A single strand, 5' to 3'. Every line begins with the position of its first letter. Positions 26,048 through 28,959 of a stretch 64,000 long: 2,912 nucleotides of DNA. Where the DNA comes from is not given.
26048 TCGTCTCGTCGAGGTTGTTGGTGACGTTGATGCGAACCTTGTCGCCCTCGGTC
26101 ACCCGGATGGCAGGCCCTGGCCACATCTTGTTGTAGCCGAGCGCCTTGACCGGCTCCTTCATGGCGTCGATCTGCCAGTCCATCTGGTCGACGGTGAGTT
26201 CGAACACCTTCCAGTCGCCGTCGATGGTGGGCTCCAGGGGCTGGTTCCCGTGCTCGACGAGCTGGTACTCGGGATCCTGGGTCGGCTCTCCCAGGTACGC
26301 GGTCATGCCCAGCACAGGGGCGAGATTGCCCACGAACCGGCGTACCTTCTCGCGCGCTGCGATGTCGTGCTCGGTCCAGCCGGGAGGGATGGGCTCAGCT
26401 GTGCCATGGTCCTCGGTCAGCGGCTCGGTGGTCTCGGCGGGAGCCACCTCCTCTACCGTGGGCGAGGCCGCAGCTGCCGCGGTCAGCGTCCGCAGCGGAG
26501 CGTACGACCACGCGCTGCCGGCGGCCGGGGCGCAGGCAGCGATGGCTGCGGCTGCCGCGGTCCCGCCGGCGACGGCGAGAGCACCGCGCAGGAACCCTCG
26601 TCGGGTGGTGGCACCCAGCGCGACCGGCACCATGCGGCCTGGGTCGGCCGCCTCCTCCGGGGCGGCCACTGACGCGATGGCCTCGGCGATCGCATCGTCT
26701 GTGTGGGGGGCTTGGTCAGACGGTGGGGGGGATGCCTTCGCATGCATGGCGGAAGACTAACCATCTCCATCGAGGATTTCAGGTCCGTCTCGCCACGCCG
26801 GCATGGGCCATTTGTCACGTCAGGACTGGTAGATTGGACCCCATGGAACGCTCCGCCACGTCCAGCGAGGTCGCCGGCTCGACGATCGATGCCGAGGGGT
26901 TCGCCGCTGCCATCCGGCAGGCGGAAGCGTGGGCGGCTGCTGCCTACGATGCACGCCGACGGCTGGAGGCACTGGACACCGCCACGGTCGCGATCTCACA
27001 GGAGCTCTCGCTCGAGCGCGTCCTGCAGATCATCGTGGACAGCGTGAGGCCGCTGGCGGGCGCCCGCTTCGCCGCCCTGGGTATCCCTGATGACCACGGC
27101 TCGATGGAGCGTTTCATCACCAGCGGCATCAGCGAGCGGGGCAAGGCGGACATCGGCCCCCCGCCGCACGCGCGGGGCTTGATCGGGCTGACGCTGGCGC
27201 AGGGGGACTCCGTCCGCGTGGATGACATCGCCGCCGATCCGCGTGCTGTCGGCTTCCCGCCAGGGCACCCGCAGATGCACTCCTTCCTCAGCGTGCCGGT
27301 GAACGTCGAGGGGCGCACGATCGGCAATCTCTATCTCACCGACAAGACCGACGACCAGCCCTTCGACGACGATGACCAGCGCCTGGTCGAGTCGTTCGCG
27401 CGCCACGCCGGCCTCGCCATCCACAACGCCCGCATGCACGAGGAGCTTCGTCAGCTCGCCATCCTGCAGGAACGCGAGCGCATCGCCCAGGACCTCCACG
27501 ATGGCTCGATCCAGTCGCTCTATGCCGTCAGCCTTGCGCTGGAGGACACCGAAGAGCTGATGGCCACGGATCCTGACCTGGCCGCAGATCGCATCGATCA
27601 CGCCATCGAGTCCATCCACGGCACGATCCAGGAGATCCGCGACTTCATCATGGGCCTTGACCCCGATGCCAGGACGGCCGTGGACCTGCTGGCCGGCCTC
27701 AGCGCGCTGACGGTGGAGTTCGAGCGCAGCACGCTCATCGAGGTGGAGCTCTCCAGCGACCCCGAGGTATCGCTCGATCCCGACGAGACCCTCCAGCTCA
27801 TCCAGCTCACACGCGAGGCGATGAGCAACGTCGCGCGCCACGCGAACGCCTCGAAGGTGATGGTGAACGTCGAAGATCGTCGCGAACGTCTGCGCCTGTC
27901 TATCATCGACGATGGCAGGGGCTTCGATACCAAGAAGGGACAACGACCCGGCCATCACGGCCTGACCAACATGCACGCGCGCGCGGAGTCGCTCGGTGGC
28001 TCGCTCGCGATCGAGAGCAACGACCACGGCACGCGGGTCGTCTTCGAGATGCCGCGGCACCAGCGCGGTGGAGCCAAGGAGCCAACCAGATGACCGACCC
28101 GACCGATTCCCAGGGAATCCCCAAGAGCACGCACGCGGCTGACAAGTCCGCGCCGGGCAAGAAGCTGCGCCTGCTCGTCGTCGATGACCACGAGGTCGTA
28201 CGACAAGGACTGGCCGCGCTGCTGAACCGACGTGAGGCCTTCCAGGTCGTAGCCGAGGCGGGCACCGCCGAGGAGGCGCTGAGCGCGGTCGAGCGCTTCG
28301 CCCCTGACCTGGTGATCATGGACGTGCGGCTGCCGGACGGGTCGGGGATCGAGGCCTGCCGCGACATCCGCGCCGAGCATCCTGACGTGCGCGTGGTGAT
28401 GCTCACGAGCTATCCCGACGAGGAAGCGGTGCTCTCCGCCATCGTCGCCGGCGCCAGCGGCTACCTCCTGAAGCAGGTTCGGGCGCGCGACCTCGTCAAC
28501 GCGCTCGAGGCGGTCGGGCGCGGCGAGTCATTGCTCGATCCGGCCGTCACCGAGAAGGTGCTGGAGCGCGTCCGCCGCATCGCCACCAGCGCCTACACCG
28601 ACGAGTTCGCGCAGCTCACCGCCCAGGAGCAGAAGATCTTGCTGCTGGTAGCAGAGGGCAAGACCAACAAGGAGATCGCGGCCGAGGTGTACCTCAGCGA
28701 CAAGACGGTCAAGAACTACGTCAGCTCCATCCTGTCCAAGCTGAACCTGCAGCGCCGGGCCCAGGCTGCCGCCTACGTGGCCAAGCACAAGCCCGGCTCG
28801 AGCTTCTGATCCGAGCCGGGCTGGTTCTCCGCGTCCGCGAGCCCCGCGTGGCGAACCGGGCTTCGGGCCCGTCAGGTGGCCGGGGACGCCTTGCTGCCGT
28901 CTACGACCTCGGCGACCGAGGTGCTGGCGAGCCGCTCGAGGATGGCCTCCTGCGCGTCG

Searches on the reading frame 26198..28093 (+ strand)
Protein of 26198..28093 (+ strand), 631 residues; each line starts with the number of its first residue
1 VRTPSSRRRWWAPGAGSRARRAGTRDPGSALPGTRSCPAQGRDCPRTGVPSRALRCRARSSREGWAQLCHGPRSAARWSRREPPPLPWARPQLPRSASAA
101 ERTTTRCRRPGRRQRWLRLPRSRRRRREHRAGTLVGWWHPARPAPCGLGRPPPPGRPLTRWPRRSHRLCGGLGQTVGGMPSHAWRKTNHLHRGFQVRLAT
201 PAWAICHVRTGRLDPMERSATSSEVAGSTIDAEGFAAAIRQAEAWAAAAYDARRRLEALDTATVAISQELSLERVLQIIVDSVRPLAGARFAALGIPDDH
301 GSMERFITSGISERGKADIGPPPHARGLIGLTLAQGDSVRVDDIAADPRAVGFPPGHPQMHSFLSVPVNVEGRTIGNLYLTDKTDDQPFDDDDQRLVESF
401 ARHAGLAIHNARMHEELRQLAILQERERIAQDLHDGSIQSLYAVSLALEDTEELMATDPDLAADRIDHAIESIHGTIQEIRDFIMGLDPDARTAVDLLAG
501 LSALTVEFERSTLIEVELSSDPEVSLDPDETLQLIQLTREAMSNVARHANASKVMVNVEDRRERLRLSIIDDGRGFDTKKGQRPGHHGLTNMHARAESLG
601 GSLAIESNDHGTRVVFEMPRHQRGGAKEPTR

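Call 36: search_protein_families(library=pfam, proteins=[window:26198-28093:+], max_evalue=0.00001)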
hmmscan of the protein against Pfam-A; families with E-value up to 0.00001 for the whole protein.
window:26198-28093:+ (631 aa): 5 families
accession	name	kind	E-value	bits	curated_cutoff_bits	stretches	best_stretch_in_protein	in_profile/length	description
PF13185.12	GAF_2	-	2.7e-25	89.6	28.6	1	270-409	2-136/136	GAF domain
PF01590.32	GAF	-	1e-21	78.3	22.4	1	272-408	2-133/133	GAF domain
PF07730.19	HisKA_3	-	1.5e-12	48.3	24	1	425-490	1-66/68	Histidine kinase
PF02518.31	HATPase_c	-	9.8e-12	45.7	26.4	1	532-621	4-110/111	Histidine kinase-, DNA gyrase B-, and HSP90-like ATPase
PF13492.12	GAF_3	-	1e-09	39.4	27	1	271-410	1-129/129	GAF domain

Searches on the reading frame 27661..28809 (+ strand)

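Call 36: search_protein_families(library=pfam, proteins=[window:27661-28809:+], max_evalue=0.00001)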
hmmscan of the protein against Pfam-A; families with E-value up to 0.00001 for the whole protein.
window:27661-28809:+ (382 aa): 3 families
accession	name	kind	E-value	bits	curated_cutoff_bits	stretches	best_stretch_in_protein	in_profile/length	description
PF00072.30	Response_reg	-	1.2e-29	103.1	30.2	1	172-282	2-110/111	Response regulator receiver domain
PF00196.25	GerE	-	4.9e-17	61.7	23.5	1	318-372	2-56/57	Bacterial regulatory proteins, luxR family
PF08281.18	Sigma70_r4_2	-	6.7e-08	32.5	25.7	1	316-360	8-53/54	Sigma-70, region 4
